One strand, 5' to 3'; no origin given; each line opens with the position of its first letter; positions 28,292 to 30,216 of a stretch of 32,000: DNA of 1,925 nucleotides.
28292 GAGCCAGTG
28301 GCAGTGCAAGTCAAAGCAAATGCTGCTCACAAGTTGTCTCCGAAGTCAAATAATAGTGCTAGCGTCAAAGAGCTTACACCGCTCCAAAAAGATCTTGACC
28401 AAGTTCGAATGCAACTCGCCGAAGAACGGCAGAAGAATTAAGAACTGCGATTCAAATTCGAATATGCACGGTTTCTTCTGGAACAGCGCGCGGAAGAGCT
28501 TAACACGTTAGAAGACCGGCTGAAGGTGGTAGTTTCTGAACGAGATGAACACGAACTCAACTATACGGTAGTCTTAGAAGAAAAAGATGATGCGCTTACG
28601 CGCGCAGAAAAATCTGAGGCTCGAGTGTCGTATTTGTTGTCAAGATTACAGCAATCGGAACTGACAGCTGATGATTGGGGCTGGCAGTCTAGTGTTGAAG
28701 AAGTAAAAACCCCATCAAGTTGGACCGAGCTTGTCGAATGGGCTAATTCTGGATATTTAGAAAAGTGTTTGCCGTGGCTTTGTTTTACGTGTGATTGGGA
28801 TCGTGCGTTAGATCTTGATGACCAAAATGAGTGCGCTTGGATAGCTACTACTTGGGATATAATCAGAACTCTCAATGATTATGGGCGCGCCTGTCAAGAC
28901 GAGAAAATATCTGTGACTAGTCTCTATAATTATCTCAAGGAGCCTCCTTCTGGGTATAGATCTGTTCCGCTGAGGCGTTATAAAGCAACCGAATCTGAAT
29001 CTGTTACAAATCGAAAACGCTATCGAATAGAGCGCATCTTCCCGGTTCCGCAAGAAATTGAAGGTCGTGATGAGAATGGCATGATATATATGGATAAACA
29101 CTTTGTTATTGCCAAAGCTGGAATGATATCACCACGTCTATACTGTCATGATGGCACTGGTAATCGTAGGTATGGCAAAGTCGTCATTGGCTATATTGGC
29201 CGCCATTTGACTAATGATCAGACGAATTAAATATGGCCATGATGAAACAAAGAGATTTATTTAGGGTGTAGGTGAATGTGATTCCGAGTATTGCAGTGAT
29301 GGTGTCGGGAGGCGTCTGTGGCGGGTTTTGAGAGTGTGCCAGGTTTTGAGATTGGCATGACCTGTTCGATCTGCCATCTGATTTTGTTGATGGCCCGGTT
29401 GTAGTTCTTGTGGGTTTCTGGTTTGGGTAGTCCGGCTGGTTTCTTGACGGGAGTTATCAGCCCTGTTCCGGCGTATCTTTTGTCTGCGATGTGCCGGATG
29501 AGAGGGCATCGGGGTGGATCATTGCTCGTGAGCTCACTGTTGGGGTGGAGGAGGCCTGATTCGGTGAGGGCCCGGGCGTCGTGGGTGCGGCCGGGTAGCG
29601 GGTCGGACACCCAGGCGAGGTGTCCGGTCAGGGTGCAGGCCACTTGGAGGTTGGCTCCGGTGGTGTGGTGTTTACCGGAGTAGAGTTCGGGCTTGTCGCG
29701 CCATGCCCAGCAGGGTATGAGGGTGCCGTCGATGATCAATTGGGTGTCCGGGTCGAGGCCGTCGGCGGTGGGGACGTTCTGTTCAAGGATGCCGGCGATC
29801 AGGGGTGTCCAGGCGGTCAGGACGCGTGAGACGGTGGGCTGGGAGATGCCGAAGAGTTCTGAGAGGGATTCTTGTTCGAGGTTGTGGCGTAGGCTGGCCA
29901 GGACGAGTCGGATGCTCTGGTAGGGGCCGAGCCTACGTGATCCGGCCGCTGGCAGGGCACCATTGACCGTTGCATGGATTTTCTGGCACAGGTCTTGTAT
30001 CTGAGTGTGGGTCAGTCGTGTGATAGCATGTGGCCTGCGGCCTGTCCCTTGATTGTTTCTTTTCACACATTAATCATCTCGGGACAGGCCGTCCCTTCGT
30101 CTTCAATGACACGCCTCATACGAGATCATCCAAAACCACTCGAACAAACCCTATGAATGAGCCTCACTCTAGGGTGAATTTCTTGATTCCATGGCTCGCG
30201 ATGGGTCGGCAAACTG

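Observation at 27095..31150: AT-rich accessory cassette downstream of hsdR: possible uncharacterised defence module in decay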

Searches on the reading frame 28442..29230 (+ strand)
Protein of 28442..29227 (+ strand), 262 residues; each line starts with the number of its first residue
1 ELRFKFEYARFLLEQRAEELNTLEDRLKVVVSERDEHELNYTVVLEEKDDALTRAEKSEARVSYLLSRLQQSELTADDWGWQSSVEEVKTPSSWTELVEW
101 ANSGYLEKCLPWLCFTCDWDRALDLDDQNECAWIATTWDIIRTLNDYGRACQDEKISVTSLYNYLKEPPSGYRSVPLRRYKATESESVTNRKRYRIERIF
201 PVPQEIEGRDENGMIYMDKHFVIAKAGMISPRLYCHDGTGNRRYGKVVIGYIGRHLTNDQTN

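Call 3: search_protein_families(library=pfam, proteins=[window:28526-29230:+], max_evalue=0.1)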
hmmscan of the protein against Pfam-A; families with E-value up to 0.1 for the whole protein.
window:28526-29230:+ (234 aa): 0 families

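Call 4: search_protein_families(library=padloc, proteins=[window:28526-29230:+], max_evalue=0.1)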
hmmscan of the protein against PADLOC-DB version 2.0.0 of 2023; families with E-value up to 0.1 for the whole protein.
window:28526-29230:+ (234 aa): 2 families
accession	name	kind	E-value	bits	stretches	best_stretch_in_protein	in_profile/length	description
PDLC03912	NsnC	-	0.00011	20.1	1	155-228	251-310/316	-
PDLC04161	HEC-07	-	0.016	12.1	1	14-75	361-419/553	-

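Call 5: search_protein_families(library=ncbifam, proteins=[window:28526-29230:+], max_evalue=0.1)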
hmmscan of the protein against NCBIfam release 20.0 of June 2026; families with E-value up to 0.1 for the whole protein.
window:28526-29230:+ (234 aa): 0 families

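Call 21: find_homologous_proteins(query=window:28442-29227:+, max_evalue=0.001)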
Query window:28442-29227:+ (262 aa): 6 proteins with E <= 0.001 among 487 candidates.
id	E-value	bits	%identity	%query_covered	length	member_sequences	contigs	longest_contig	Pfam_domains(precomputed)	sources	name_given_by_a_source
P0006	4.8e-158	542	100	89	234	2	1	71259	-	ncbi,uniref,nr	ncbi:hypothetical protein [Propionibacterium ruminifibrarum]|uniref:hypothetical protein n=1 Tax=Pro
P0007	1.2e-81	292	53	96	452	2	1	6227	-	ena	-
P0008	5.5e-75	270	59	77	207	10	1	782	-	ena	-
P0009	2.6e-73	265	60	72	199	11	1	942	-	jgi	-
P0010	4.0e-63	231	67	56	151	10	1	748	-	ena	-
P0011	9.2e-38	148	50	53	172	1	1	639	-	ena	-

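Call 23: find_encoding_contigs(protein=P0007, flank=10000)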
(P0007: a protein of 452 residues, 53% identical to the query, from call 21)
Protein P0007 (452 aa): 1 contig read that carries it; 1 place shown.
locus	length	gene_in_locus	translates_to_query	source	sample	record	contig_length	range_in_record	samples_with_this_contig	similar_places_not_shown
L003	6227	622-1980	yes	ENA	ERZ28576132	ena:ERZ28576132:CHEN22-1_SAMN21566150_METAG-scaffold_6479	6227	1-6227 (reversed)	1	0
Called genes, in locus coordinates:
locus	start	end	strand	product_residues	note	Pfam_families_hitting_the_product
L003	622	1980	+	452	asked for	-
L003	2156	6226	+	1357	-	?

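Call 28: search_protein_families(library=padloc, alignment_id=A2, max_evalue=0.001)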
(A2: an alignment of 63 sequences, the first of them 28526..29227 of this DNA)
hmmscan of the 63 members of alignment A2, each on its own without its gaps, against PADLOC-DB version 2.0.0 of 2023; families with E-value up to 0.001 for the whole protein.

A. member 1, window:28526-29227:+ (234 aa): 1 family
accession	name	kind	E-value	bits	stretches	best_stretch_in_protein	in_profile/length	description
PDLC03912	NsnC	-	0.00011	20.1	1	155-228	251-310/316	-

B. families by the number of members that match (of 63 scanned): 13 families
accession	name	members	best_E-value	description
PDLC04161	HEC-07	59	3.9e-20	-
PDLC03912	NsnC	59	6.2e-14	-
PDLC04159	HEC-07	22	3.9e-08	-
PDLC03879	NsnC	17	3.4e-05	-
PDLC04158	HEC-07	5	4.3e-05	-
PDLC00513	JetC1|JetC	2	0.00039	DUF3584 domain; MukB-like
PDLC05009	PDC-S37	1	4.6e-08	-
PDLC02714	PbeC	1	4.9e-06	PbeC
PDLC03896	NsnC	1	4e-05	-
PDLC03868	LmuB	1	9e-05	-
PDLC04160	HEC-07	1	0.00026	-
PDLC00647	ZorA3|ZorA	1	0.00048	MotA/ExbB/TolQ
PDLC03863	LmuB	1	0.00053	-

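Call 29: search_protein_families(library=pfam, alignment_id=A2, max_evalue=0.01)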
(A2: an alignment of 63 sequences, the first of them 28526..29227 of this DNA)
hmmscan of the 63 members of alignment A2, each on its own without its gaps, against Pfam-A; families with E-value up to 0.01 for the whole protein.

A. member 1, window:28526-29227:+ (234 aa): 0 families

B. families by the number of members that match (of 63 scanned): 20 families
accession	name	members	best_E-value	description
PF05859.17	Mis12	3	0.00048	Mis12 protein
PF06818.20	Fez1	2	0.0015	Fez1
PF19220.6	Rod_CreS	2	0.0049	Crescentin, rod domain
PF08614.16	ATG16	1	5.4e-05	Autophagy protein 16 (ATG16)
PF14085.11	DUF4265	1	0.00034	Domain of unknown function (DUF4265)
PF13851.11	GAS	1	0.0004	Growth-arrest specific micro-tubule binding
PF10473.14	CENP-F_leu_zip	1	0.00043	Leucine-rich repeats of kinetochore protein Cenp-F/LEK1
PF11784.13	DUF3320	1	0.00071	Protein of unknown function (DUF3320)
PF14073.11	Cep57_CLD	1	0.00096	Centrosome localisation domain of Cep57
PF15742.10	DUF4686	1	0.0018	Domain of unknown function (DUF4686)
PF15294.11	Leu_zip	1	0.0029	Leucine zipper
PF20994.3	CENPU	1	0.003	CENPU protein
PF14197.11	Cep57_CLD_2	1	0.0033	Centrosome localisation domain of PPC89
PF14932.11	HAUS-augmin3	1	0.0038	HAUS augmin-like complex subunit 3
PF01372.22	Melittin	1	0.0043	Melittin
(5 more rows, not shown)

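Call 39: predict_structure(alignment_id=A2)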
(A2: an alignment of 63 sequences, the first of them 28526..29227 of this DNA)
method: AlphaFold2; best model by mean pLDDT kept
length: 234 residues; sequences in the alignment: 63
mean_pLDDT: 92.7   pTM: 0.80
mean pLDDT of the five models: 92.7, 92.0, 90.9, 90.0, 89.9
residues with pLDDT >= 90: 182; 70-90: 40; 50-70: 11; < 50: 1
segments of 3 or more residues with pLDDT < 50: none
pLDDT, mean of each block of 10 residues (from residue 1): 86 89 91 90 77 66 96 97 97 93 91 98 97 98 97 97 97 98 98 95 97 97 97 76
secondary structure, 60 per line:
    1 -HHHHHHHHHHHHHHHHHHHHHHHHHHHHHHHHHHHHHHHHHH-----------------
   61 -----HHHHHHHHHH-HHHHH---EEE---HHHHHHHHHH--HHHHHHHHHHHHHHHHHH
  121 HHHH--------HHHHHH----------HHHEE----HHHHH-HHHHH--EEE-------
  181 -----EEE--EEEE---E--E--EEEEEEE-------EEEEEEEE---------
elements in order: H2-43 H66-75 H77-81 E85-87 H91-100 H103-124 H133-138 H158-162 H164-168 E171-173 E186-188 E191-194 E204-210 E218-225

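Call 42: fold_search(model_id=the predicted structure, library=pdb)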
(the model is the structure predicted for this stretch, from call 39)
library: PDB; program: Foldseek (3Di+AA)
matches with E <= 10: 80; with E <= 0.001: 0
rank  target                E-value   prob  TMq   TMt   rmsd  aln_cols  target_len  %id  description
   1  7qh7_D                1.3e+00  0.02  0.09  0.10  12.0        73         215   12  Cryo-EM structure of the human mtLSU assembly intermediate upon MRM2 depletion - class 4 (released 2022-05-18)
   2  3hie_C                2.0e+00  0.03  0.11  0.15   8.0        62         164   14  Structure of the membrane-binding domain of the Sec3 subunit of the Exocyst complex (released 2010-02-23)
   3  7of3_D                2.0e+00  0.01  0.08  0.08  11.9        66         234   11  Structure of a human mitochondrial ribosome large subunit assembly intermediate in complex with MTERF4-NSUN4 (dataset2 (released 2021-05-19)
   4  7of0_D                2.2e+00  0.01  0.08  0.08  11.9        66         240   11  Structure of a human mitochondrial ribosome large subunit assembly intermediate in complex with MTERF4-NSUN4 (dataset1 (released 2021-06-09)
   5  3qcg                  2.5e+00  0.02  0.11  0.10   5.7        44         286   14  Human receptor protein tyrosine phosphatase gamma, domain 1, in complex with 3-[(3-bromo-4-chlorobenzyl)sulfanyl]thiophe (released 2011-12-28)
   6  7of5_D                2.7e+00  0.01  0.08  0.08  13.2        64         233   11  Structure of a human mitochondrial ribosome large subunit assembly intermediate in complex with MTERF4-NSUN4 and GTPBP (released 2021-06-09)
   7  8pch_A                2.9e+00  0.01  0.09  0.10  11.8        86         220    7  CRYSTAL STRUCTURE OF PORCINE CATHEPSIN H DETERMINED AT 2.1 ANGSTROM RESOLUTION: LOCATION OF THE MINI-CHAIN C-TERMINAL  (released 1998-12-09)
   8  3a58_E                3.2e+00  0.04  0.13  0.18   7.3        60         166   10  Crystal structure of Sec3p - Rho1p complex from Saccharomyces cerevisiae (released 2010-01-12)
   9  5ts4_D                3.2e+00  0.04  0.11  0.25  12.0        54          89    7  Crystal structure of a de novo designed protein with curved beta-sheet (released 2017-01-25)
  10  3hie_D                3.2e+00  0.03  0.12  0.16   7.8        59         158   15  Structure of the membrane-binding domain of the Sec3 subunit of the Exocyst complex (released 2010-02-23)
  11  7o9k_D                3.5e+00  0.01  0.09  0.09  11.8        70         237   13  Human mitochondrial ribosome large subunit assembly intermediate with MTERF4-NSUN4, MRM2, MTG1, the MALSU module, GTPB (released 2021-06-30)
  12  5n9j_A                3.7e+00  0.02  0.13  0.05  39.6       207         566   14  Core Mediator of transcriptional regulation (released 2017-05-17)
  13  7of2_D                3.7e+00  0.01  0.08  0.09  12.7        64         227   11  Structure of a human mitochondrial ribosome large subunit assembly intermediate in complex with GTPBP6. (released 2021-06-02)
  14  9hcg_D                3.9e+00  0.01  0.08  0.08  13.2        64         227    9  Mouse mitoribosome large subunit assembly intermediate bound to NSUN4, METRF4, MRM2, GTPBP7 and MALSU1-L0R8F8-mt-ACP c (released 2025-06-18)
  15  1yk8                  3.9e+00  0.01  0.12  0.13  13.8       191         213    6  Cathepsin K complexed with a cyanamide-based inhibitor (released 2005-07-19)
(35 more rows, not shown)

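Call 72: search_protein_families(library=padloc, proteins=[L003:2156-6226:+], max_evalue=0.001)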
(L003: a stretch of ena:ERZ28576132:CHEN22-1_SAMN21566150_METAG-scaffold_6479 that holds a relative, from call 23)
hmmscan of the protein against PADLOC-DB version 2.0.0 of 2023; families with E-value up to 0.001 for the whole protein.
L003:2156-6226:+ (1357 aa): 7 families
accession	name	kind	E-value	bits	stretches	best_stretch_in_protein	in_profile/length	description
PDLC05009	PDC-S37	-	9.7e-150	498.9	2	1018-1357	832-1156/1550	-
PDLC02194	Hhe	-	4.9e-76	254.1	2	1077-1357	1332-1596/1911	-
PDLC03920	MkoA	-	2.3e-17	60.6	1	842-1165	610-831/1112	-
PDLC03924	MkoC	-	1.3e-11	41.3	1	1092-1164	625-709/1136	-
PDLC01734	typeIV_RecD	-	5.6e-08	29.5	0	850-903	338-391/763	RecD_0_IVD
PDLC04140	mad8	-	1.4e-06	26.1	1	857-990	18-101/314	mads_8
PDLC03921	MkoA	-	1.3e-05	21.1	0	1127-1165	1298-1336/1607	-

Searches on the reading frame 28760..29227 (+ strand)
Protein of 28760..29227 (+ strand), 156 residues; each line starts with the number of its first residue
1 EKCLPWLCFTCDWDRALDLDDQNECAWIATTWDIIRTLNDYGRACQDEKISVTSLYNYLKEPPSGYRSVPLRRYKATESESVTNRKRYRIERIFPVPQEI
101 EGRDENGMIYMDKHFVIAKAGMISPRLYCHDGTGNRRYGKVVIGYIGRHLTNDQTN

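Call 65: search_solved_structures(query=A7, max_evalue=10, show_alignments=3)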
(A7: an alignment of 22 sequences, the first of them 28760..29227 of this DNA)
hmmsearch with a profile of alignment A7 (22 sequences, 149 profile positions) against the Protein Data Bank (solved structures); distinct sequences matched with E-value up to 10: 4.
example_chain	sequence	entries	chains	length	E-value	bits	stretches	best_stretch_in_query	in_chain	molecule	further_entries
6gfo_E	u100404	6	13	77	0.032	17.3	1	18-64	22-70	CP12 polypeptide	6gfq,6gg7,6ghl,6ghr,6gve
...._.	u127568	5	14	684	1.2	12.2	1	64-114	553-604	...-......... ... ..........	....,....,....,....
4xha_A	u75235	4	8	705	1.3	12.1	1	64-114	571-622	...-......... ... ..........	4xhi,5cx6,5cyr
8tn1_A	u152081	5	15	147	5.7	10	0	17-65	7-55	De novo designed 4 helix bundles | De novo designed protein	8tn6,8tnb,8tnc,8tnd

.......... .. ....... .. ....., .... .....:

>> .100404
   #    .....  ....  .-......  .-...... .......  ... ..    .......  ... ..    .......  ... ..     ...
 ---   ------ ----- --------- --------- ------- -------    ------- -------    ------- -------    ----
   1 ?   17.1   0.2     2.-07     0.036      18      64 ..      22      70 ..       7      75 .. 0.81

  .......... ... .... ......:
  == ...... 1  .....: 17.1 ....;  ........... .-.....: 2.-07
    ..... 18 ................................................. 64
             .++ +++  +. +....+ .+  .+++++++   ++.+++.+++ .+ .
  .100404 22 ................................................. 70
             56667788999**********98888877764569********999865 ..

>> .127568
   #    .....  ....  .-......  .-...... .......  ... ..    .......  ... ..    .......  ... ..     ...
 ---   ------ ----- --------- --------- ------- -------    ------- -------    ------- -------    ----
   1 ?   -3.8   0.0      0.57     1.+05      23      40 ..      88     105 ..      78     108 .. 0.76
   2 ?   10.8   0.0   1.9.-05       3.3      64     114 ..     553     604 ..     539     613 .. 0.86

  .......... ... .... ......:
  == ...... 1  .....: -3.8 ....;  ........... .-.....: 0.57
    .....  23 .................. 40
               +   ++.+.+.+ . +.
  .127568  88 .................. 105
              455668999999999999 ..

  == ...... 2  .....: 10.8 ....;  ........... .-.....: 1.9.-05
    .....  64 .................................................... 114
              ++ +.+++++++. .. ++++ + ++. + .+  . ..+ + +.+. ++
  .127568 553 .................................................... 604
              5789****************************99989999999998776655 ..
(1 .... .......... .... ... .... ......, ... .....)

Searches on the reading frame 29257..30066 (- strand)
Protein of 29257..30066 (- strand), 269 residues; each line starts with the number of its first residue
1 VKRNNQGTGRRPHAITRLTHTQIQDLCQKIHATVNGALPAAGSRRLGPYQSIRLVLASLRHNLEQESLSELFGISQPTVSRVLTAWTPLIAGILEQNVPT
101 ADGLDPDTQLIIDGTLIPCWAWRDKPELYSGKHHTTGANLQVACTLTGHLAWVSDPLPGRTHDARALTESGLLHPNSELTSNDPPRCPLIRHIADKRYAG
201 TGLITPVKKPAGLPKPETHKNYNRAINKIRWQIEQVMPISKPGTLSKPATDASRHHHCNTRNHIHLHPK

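Call 3: search_protein_families(library=pfam, proteins=[window:29257-30066:-], max_evalue=0.1)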
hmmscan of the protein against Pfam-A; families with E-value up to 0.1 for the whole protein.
window:29257-30066:- (269 aa): 4 families
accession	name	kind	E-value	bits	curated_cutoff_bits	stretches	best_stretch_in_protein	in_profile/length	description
PF13359.12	DDE_Tnp_4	-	8.9e-18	64.8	24.8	1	112-241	1-128/158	DDE superfamily endonuclease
PF13613.12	HTH_Tnp_4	-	8e-10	38.6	27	1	50-91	7-48/53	Helix-turn-helix of DDE superfamily endonuclease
PF01609.27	DDE_Tnp_1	-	8.9e-08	32.6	23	1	108-237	5-167/200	Transposase DDE domain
PF13545.12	HTH_Crp_2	-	0.0024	18.2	27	1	59-86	19-46/70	Crp-like helix-turn-helix domain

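Call 4: search_protein_families(library=padloc, proteins=[window:29257-30066:-], max_evalue=0.1)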
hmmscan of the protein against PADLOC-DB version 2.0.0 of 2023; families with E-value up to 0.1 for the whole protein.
window:29257-30066:- (269 aa): 0 families

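Call 5: search_protein_families(library=ncbifam, proteins=[window:29257-30066:-], max_evalue=0.1)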
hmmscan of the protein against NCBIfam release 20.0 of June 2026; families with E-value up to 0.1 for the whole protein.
window:29257-30066:- (269 aa): 1 family
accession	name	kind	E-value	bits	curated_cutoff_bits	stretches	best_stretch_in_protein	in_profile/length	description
NF033581.1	transpos_IS5_4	equivalog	6.3e-12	45.4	140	1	55-239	46-253/285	IS5 family transposase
